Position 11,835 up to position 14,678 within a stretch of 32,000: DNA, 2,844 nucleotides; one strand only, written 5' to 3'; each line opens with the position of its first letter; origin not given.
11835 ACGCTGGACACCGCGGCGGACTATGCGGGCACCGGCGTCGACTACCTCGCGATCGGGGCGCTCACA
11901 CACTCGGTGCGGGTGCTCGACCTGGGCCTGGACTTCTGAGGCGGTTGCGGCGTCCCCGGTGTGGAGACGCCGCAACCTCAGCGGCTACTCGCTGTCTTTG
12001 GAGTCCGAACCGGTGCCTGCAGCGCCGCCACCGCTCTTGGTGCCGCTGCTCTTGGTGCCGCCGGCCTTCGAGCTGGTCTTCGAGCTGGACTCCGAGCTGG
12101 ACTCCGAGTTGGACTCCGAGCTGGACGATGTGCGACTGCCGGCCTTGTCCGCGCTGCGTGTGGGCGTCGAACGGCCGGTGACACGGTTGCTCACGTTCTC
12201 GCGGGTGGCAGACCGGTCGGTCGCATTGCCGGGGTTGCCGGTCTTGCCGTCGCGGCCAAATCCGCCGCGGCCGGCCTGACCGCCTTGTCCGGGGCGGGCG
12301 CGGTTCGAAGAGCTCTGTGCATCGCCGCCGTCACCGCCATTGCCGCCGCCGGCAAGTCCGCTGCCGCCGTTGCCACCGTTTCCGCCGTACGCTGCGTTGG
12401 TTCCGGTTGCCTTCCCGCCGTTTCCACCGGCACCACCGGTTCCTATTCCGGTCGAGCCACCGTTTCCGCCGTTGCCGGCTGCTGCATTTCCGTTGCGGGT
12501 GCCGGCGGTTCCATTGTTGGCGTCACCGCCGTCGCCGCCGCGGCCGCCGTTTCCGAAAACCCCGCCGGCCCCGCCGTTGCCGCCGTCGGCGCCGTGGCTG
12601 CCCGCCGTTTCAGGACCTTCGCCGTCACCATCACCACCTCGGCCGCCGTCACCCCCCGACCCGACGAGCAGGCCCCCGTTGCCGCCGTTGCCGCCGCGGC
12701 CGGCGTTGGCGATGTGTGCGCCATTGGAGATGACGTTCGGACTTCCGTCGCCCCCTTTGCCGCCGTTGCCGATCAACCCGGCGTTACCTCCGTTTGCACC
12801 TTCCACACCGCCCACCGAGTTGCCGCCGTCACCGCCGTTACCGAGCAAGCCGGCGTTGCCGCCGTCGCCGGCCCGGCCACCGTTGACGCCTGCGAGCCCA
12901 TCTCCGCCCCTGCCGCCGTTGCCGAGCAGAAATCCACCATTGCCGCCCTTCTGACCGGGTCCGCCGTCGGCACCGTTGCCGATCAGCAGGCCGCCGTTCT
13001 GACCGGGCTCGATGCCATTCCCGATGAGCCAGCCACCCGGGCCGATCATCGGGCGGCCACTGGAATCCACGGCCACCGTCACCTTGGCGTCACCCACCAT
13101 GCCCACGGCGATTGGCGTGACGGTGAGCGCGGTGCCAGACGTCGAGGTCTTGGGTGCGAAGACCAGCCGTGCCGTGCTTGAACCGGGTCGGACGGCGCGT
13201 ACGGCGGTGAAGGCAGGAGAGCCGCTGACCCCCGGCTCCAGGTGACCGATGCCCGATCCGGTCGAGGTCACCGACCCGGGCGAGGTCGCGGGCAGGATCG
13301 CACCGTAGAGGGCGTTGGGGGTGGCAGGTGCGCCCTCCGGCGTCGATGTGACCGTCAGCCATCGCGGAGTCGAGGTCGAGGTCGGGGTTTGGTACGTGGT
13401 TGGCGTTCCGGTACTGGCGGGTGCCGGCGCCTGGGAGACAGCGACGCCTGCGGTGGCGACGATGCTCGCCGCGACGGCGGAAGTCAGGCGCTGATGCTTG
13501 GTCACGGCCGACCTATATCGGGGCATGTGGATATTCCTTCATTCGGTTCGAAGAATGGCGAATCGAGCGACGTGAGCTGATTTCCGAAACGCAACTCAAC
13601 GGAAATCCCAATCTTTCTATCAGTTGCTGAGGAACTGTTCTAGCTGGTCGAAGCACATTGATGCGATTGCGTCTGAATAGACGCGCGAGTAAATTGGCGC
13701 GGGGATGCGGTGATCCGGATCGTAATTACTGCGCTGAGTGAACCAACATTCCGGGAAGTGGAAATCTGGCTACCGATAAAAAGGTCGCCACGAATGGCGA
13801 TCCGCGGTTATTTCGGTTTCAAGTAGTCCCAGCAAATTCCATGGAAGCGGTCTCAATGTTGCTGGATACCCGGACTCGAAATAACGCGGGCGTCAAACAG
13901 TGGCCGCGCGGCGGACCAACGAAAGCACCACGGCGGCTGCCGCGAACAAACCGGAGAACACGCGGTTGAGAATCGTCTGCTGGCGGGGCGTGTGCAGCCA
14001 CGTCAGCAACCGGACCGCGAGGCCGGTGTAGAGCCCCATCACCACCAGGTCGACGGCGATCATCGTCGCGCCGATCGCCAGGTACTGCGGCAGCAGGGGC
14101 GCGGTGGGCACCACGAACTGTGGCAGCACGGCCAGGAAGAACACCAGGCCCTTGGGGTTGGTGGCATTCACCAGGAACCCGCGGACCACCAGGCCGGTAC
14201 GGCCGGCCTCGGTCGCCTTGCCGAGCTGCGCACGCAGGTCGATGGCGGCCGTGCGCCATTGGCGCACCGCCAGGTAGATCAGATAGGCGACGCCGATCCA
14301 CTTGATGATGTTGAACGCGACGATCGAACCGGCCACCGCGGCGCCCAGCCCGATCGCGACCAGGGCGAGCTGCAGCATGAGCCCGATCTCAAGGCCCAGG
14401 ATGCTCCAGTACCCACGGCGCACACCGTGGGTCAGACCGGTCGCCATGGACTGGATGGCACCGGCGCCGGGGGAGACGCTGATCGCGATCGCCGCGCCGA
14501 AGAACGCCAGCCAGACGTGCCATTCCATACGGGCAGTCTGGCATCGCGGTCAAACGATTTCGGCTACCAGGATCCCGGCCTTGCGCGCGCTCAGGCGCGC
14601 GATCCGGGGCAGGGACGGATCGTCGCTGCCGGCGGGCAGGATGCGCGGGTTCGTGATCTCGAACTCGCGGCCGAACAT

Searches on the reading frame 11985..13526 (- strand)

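Call 63: search_protein_families(library=pfam, proteins=[window:11985-13526:-], max_evalue=0.001)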
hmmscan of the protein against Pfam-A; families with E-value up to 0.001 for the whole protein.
window:11985-13526:- (513 aa): 1 family
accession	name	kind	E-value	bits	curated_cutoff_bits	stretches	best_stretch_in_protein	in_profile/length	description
PF21526.2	PGRS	-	0.00021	22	27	0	182-237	1-58/73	PGRS repeats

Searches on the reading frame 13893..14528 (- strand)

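Call 63: search_protein_families(library=pfam, proteins=[window:13893-14528:-], max_evalue=0.001)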
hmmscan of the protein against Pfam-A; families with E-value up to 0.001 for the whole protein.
window:13893-14528:- (211 aa): 1 family
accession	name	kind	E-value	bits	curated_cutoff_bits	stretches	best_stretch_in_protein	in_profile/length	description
PF01810.24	LysE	-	1.9e-29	102.9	25.6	1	15-202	2-189/193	LysE type translocator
